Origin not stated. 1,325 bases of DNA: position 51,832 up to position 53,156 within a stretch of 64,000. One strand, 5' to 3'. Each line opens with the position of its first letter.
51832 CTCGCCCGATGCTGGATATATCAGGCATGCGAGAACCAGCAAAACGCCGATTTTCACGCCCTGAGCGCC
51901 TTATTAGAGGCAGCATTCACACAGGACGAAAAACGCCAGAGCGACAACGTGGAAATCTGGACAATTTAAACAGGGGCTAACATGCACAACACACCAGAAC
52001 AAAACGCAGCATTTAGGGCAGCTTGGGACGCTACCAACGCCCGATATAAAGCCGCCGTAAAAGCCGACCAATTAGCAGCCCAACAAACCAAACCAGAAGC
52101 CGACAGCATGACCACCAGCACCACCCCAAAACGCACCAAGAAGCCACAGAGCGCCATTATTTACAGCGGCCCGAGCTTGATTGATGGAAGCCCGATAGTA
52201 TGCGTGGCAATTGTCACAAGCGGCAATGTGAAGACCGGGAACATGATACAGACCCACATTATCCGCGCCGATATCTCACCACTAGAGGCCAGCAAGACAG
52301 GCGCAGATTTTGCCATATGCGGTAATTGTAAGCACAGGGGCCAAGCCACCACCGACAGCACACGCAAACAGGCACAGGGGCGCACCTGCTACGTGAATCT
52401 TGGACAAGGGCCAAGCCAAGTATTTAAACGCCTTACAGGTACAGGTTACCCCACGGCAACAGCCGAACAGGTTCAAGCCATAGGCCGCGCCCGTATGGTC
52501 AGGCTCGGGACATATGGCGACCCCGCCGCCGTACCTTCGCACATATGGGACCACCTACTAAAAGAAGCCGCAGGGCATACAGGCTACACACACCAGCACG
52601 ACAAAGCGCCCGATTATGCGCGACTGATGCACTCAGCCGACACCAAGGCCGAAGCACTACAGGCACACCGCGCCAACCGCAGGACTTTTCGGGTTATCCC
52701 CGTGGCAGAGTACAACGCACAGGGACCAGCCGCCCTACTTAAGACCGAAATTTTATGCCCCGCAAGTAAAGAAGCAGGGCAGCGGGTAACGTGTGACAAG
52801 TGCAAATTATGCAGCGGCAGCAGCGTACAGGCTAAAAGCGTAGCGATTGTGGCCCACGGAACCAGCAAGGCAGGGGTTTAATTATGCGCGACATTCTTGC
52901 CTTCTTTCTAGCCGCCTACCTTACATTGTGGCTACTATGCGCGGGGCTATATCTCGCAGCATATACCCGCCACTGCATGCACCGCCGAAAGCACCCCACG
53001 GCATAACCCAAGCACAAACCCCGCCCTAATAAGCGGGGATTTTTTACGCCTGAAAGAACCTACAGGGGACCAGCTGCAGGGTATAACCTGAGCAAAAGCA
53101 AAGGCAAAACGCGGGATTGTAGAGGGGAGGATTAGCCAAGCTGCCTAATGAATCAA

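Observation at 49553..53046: Compositionally foreign GC-rich island (~3.5 kb) carrying an ori-like leader and a self-contained operon of small genes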

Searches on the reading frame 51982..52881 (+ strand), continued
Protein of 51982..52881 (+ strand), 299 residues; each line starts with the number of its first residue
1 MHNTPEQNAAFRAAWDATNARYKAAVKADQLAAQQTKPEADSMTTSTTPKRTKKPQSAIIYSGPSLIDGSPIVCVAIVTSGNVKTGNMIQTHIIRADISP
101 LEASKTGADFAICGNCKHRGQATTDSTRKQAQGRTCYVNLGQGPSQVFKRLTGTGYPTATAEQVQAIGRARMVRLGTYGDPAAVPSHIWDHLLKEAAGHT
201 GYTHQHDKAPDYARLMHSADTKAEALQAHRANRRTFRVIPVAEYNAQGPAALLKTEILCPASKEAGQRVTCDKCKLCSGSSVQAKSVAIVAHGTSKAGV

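Call 50: find_related_loci(query=A1, collection=viral_contigs, flank=7000)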
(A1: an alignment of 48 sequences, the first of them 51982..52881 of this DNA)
Query A1 (299 aa) in viral_contigs; peptide patterns used: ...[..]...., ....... (x = any residue, [..] = any of these).
600 stretches matched a pattern (row limit reached: there are more); 591 encode a relative of the query (tblastn E <= 1e-3); the best 80 are kept; 80 distinct loci.
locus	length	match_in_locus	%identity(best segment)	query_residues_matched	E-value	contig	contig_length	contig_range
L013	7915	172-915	67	54-299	3e-114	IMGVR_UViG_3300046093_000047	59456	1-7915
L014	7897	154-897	67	54-299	3e-114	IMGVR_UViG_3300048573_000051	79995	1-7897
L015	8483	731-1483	62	49-299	9e-113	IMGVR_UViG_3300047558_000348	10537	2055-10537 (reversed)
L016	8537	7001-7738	62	51-296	2e-109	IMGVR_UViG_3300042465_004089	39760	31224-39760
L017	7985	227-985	65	45-296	3e-107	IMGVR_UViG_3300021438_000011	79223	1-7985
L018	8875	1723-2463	61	54-299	8e-102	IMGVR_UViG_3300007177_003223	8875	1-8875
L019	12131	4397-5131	62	54-299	2e-99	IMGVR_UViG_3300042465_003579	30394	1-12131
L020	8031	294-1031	59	54-296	1e-99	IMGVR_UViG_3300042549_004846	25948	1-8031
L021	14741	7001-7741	56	53-297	5e-91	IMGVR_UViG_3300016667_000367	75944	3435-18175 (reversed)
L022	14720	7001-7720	60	52-293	6e-90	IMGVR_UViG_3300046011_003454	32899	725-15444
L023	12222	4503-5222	58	52-293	4e-85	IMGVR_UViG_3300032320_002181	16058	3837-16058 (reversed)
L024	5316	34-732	56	56-294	5e-83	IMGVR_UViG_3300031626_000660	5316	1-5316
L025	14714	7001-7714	56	56-299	6e-83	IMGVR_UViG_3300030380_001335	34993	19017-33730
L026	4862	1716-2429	56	56-292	1e-82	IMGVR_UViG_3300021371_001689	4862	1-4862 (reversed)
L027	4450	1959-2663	58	52-292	6e-82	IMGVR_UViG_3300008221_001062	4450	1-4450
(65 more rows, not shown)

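Call 53: fold_search(model_id=the predicted structure, library=pdb)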
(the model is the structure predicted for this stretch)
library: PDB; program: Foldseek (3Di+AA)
matches with E <= 10: 198; with E <= 0.001: 0
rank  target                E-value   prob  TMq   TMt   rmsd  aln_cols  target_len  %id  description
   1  4df0_A                2.2e-01  0.15  0.21  0.28  10.4       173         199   14  Crystal structure of orotidine 5'-monophosphate decarboxylase from Thermoproteus neutrophilus (released 2013-01-23)
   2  3ks5_A                2.5e-01  0.13  0.17  0.19  10.1       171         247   14  Crystal structure of Putative glycerophosphoryl diester phosphodiesterase (17743486) from AGROBACTERIUM TUMEFACIENS st (released 2009-12-08)
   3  3ks6_D                6.9e-01  0.11  0.15  0.18   8.6       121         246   14  Crystal structure of Putative glycerophosphoryl diester phosphodiesterase (17743486) from AGROBACTERIUM TUMEFACIENS st (released 2009-12-08)
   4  8ih7_C                6.9e-01  0.05  0.15  0.14  10.7       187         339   11  AmnG-AmnH complex (released 2024-02-28)
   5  3muc_A                6.9e-01  0.04  0.18  0.15  13.3       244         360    9  MUCONATE CYCLOISOMERASE VARIANT I54V (released 1999-11-04)
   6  8jtp_C                7.8e-01  0.05  0.15  0.22  12.0       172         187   12  Crystal structure of apo Enoyl-Acyl Carrier Protein Reductase (FabI) from Klebsiella pneumoniae (released 2023-12-06)
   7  8k7m_A                9.5e-01  0.06  0.17  0.20  12.6       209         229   11  De novo design protein -T01 (released 2024-07-31)
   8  6qg0_A                1.1e+00  0.04  0.10  0.10   8.8        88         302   12  Structure of eIF2B-eIF2 (phosphorylated at Ser51) complex (model 1) (released 2019-06-26)
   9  3kzp_B                1.1e+00  0.01  0.12  0.14  17.7       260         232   10  Crystal structure of putative diguanylate cyclase/phosphodiesterase from Listaria monocytigenes (released 2009-12-22)
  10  4pl1_A                1.3e+00  0.04  0.16  0.15  12.4       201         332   14  X-ray crystal structure of C118A RlmN from Escherichia coli with S-adenosylmethionine (released 2014-05-28)
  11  3ks6_C                1.4e+00  0.08  0.18  0.20   8.9       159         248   14  Crystal structure of Putative glycerophosphoryl diester phosphodiesterase (17743486) from AGROBACTERIUM TUMEFACIENS st (released 2009-12-08)
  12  8qye_MOLB             1.4e+00  0.04  0.11  0.14  11.2       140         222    9  Catalytic core of endo-alpha-N-acetylgalactosaminidase from Bifidobacterium longum (EngBF) concieved by deep networ (released 2024-03-06)
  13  1bkh_A                1.7e+00  0.03  0.19  0.17  11.8       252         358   11  MUCONATE LACTONIZING ENZYME FROM PSEUDOMONAS PUTIDA (released 1998-10-21)
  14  9f9v_B                1.8e+00  0.02  0.11  0.10   8.0        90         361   13  Crystal structure of 892_05174 from Planctomycetota strain 892 (released 2025-01-08)
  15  1ujq_B                1.9e+00  0.06  0.19  0.20   7.6       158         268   13  Crystal structure of 2-methylisocitrate lyase (PrpB) from Salmonella enterica serovar typhimurium (released 2003-09-02)
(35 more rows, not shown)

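Call 74: get_annotated_region(hit=H28, flank=3500)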
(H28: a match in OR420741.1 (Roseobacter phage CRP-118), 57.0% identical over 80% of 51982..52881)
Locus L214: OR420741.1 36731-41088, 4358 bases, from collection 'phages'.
description: Roseobacter phage CRP-118, complete genome.
organism: Roseobacter phage CRP-118 (NCBI taxid 3072843)
taxonomy: Viruses; Duplodnaviria; Heunggongvirae; Uroviricota; Caudoviricetes; Autographiviridae
host: Paracoccaceae bacterium strain FZCC0023; source: marine; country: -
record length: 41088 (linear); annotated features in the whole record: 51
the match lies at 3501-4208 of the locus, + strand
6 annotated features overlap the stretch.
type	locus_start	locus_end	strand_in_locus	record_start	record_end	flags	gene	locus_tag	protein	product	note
CDS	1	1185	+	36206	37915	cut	-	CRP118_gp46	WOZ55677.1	DNA maturase B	-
CDS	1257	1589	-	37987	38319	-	-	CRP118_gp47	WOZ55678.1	hypothetical protein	-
CDS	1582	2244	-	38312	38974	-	-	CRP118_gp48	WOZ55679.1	thymidylate synthase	-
CDS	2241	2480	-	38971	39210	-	-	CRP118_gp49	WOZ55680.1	glutaredoxin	-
CDS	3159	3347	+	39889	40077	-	-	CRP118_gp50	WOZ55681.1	hypothetical protein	-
CDS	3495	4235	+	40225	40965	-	-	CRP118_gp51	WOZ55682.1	hypothetical protein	-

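Call 75: get_annotated_region(hit=H39, flank=3000)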
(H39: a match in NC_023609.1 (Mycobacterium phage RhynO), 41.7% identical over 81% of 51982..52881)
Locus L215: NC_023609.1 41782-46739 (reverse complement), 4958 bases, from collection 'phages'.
description: Mycobacterium phage RhynO, complete genome.
organism: Mycobacterium phage RhynO (NCBI taxid 1458846)
taxonomy: Viruses; Duplodnaviria; Heunggongvirae; Uroviricota; Caudoviricetes; Fromanvirus
host: Mycobacterium smegmatis mc2 155; source: soil; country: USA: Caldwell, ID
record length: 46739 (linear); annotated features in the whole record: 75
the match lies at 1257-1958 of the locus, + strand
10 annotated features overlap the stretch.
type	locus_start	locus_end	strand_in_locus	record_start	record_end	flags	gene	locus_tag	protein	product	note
CDS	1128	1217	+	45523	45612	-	75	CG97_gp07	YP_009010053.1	hypothetical protein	-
CDS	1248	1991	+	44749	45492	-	74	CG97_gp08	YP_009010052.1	hypothetical protein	-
CDS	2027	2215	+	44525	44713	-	73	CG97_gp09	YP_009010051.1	hypothetical protein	-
CDS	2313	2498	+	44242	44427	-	72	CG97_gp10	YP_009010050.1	hypothetical protein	-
CDS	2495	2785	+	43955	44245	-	71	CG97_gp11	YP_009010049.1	site-specific recombination directionality factor RDF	-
CDS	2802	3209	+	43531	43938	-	70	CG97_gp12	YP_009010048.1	hypothetical protein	-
CDS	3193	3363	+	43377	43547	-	69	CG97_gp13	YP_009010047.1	hypothetical protein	-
CDS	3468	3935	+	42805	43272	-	68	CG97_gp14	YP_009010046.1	SprT-like protein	SprT-like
CDS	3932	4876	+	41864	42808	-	67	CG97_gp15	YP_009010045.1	exonuclease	RecB-like exonuclease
CDS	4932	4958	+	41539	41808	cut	66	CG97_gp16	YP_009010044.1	hypothetical protein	-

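Call 76: get_annotated_region(hit=H43, flank=3500)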
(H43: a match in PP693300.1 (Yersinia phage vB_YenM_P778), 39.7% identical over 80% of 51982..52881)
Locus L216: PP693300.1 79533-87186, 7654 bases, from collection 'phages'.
description: Yersinia phage vB_YenM_P778, complete genome.
organism: Yersinia phage vB_YenM_P778 (NCBI taxid 3141559)
taxonomy: Viruses
host: Yersinia enterocolitica; source: fecal material of wild boar; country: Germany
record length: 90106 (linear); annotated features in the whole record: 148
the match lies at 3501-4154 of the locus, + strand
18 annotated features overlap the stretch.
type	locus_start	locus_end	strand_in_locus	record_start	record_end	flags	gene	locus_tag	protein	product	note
CDS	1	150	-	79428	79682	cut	-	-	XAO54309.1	hypothetical protein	ORF122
CDS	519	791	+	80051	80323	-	-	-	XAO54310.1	hypothetical protein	ORF123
CDS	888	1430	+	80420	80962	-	-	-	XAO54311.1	hypothetical protein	ORF124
CDS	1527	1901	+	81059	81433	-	-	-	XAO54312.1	hypothetical protein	ORF125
CDS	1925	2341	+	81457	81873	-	-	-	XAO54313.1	hypothetical protein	ORF126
CDS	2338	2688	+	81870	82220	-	-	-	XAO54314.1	hypothetical protein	ORF127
CDS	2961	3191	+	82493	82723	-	-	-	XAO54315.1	hypothetical protein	ORF128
CDS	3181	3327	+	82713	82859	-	-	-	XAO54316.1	hypothetical protein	ORF129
CDS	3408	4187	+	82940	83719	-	-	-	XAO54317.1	hypothetical protein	ORF130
CDS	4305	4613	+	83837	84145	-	-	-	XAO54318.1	hypothetical protein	ORF131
CDS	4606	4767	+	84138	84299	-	-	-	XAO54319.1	hypothetical protein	ORF132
CDS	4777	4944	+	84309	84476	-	-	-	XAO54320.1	hypothetical protein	ORF133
CDS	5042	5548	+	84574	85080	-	-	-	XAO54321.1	hypothetical protein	ORF134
CDS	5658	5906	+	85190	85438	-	-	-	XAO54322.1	hypothetical protein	ORF135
CDS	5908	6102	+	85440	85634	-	-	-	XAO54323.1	hypothetical protein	ORF136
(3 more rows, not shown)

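Call 90: search_solved_structures(query=A1, max_evalue=10)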
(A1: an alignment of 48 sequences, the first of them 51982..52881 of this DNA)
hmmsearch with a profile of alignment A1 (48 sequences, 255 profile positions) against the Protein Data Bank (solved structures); distinct sequences matched with E-value up to 10: 1.
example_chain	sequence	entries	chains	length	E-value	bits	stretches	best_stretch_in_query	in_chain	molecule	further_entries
4p37_A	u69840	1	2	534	0.84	12.1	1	112-200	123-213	Putative poly(A) polymerase catalytic subunit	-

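Call 93: search_protein_families(library=padloc, proteins=[window:51982-52881:+], max_evalue=0.1)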
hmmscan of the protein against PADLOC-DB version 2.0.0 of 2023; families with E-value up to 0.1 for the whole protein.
window:51982-52881:+ (299 aa): 0 families

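Call 105: find_encoding_contigs(protein=P0008, flank=6000, max_places=1)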
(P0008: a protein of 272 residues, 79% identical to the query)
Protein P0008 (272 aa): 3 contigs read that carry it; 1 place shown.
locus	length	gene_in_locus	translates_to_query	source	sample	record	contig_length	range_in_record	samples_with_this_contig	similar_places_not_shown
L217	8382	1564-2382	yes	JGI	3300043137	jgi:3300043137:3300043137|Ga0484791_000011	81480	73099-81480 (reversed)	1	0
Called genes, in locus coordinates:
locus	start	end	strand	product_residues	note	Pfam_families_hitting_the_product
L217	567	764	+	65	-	-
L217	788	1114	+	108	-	-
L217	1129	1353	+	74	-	-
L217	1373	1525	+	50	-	-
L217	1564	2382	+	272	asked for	-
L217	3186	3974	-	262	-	PF00574:CLP_protease, PF25145:NfeD1b_N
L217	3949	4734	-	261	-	PF02562:PhoH, PF13245:AAA_19 (weak), PF13604:AAA_30 (weak)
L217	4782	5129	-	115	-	-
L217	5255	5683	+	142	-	PF22182:DUF6945 (weak), PF13730:HTH_36 (weak)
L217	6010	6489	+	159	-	PF13392:HNH_3 (weak)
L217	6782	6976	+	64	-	-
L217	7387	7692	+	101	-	-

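Call 106: find_encoding_contigs(protein=P0011, flank=6000, max_places=1)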
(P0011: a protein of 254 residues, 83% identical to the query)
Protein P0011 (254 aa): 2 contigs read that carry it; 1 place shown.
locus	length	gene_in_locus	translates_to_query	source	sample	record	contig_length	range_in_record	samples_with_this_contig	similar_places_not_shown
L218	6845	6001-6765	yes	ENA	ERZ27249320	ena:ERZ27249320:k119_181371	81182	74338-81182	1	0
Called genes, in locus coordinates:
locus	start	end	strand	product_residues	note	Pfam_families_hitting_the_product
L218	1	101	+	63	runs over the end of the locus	-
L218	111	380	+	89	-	-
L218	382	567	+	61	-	-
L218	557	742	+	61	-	-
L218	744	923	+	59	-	-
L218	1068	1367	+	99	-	-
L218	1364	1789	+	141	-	-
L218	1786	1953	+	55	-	-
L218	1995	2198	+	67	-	-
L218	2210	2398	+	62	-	-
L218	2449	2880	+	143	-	-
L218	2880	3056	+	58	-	-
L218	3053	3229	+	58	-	-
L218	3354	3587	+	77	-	-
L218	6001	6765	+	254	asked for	PF23872:DUF7227 (faint)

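Call 107: find_encoding_contigs(protein=P0016, flank=6000, max_places=1)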
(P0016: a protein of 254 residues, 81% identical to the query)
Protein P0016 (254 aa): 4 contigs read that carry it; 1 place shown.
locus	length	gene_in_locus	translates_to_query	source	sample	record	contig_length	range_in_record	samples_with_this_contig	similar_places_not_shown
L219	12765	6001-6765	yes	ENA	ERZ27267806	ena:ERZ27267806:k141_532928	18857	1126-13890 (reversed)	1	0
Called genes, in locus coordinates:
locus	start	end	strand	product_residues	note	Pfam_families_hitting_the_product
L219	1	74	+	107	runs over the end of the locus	-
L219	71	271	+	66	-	-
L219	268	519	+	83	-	-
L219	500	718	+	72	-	-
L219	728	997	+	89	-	-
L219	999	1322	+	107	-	-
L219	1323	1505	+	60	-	-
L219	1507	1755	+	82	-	-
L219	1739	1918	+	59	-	-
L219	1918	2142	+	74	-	-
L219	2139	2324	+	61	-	-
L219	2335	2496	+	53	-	-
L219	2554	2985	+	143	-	-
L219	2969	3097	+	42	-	-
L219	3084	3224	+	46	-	-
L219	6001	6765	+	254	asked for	PF23872:DUF7227 (faint)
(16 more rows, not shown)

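Call 108: find_encoding_contigs(protein=P0033, flank=6000, max_places=1)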
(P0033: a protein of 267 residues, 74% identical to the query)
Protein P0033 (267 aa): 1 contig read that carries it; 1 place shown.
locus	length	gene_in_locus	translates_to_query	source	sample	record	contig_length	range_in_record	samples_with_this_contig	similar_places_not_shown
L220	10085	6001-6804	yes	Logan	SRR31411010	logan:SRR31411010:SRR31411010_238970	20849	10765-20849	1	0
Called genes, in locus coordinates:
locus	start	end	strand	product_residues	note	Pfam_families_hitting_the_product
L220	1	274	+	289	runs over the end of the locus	PF20691:TAGT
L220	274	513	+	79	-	-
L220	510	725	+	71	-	-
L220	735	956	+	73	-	-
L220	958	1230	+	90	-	-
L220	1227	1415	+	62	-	-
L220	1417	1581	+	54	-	-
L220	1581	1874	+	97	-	-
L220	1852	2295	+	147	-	-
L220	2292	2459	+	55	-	-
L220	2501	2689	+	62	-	-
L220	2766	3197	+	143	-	-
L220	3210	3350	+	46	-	-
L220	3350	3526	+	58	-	-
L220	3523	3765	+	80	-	-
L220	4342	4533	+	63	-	-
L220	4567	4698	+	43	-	-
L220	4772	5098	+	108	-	-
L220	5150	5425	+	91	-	-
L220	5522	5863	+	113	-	-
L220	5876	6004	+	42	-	-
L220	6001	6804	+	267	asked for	PF23872:DUF7227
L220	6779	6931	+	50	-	-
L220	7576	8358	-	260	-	PF00574:CLP_protease, PF25145:NfeD1b_N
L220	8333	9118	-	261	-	PF02562:PhoH, PF13245:AAA_19 (weak), PF13604:AAA_30 (weak)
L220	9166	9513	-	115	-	-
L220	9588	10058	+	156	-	PF22182:DUF6945 (weak)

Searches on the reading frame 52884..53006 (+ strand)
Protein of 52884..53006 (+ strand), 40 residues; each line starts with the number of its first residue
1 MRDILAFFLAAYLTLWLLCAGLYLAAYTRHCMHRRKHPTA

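Call 13: search_protein_families(library=pfam, proteins=[window:52884-53006:+], max_evalue=1)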
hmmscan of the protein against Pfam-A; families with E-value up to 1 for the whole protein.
window:52884-53006:+ (40 aa): 1 family
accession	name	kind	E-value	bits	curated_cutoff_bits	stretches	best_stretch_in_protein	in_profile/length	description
PF07219.19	HemY_N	-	0.13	12.8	31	1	4-37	23-56/107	HemY protein N-terminus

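Call 14: search_protein_families(library=phrogs, proteins=[window:52884-53006:+], max_evalue=1)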
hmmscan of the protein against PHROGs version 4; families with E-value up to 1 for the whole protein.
window:52884-53006:+ (40 aa): 0 families
